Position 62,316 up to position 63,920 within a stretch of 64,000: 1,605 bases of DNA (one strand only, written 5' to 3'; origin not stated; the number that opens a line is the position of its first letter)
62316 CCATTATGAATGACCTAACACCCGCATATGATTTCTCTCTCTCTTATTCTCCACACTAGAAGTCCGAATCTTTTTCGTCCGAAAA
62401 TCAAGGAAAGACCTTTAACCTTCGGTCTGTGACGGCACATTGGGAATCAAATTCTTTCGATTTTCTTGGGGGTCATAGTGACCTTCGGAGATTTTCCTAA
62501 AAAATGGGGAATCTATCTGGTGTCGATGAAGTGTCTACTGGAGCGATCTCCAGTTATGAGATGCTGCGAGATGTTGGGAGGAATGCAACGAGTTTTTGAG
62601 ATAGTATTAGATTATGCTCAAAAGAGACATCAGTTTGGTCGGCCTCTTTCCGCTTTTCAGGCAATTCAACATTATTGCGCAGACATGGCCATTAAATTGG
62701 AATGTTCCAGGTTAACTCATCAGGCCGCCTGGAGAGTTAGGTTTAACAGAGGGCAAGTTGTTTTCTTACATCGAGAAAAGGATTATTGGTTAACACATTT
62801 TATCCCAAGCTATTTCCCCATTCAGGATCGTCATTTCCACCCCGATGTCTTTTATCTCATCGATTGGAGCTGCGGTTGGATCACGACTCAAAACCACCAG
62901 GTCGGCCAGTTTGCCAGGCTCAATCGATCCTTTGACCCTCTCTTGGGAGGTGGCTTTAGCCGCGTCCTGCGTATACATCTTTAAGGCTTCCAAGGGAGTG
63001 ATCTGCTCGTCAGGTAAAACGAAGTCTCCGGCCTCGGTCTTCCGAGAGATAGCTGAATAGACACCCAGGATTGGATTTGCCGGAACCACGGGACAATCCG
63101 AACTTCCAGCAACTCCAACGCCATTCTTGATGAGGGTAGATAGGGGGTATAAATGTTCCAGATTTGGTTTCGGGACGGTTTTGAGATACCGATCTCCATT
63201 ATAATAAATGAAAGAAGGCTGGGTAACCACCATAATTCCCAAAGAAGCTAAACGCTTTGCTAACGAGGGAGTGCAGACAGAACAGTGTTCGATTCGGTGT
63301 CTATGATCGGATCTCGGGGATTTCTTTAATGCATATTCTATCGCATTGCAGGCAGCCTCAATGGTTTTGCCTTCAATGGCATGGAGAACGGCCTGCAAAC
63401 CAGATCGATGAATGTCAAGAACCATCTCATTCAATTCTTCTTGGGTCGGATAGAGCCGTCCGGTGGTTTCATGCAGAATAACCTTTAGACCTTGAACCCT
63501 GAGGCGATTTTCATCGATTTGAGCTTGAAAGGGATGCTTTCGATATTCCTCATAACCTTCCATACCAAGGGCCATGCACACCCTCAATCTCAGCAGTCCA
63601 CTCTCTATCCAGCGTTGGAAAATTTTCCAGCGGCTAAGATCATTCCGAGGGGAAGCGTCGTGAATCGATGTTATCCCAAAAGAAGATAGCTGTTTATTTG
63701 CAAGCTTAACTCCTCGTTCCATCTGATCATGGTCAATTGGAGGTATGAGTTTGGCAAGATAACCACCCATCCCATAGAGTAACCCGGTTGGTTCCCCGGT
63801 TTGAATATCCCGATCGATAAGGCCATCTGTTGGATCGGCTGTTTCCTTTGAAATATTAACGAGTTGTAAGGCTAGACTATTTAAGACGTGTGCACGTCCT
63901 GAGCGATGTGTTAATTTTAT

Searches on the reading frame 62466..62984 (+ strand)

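Call 37: search_protein_families(library=pfam, proteins=[window:62466-62984:+])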
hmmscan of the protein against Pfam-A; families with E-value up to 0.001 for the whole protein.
window:62466-62984:+ (172 aa): 2 families
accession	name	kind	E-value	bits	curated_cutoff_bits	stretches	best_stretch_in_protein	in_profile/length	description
PF00441.29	Acyl-CoA_dh_1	-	7.6e-15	55.8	22.4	1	21-90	8-77/150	Acyl-CoA dehydrogenase, C-terminal domain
PF08028.16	Acyl-CoA_dh_2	-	0.00043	21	22.7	1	33-91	4-64/134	Acyl-CoA dehydrogenase, C-terminal domain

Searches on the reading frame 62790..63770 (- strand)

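Call 8: search_protein_families(library=pfam, proteins=[window:62790-63770:-])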
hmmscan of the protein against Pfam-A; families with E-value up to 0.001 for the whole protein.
window:62790-63770:- (326 aa): 2 families
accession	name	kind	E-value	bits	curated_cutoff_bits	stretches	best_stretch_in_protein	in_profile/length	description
PF07969.17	Amidohydro_3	-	6.9e-55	187.8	29.7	1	9-320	150-470/472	Amidohydrolase family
PF01979.26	Amidohydro_1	-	1e-15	58.3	25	1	109-320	133-344/345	Amidohydrolase family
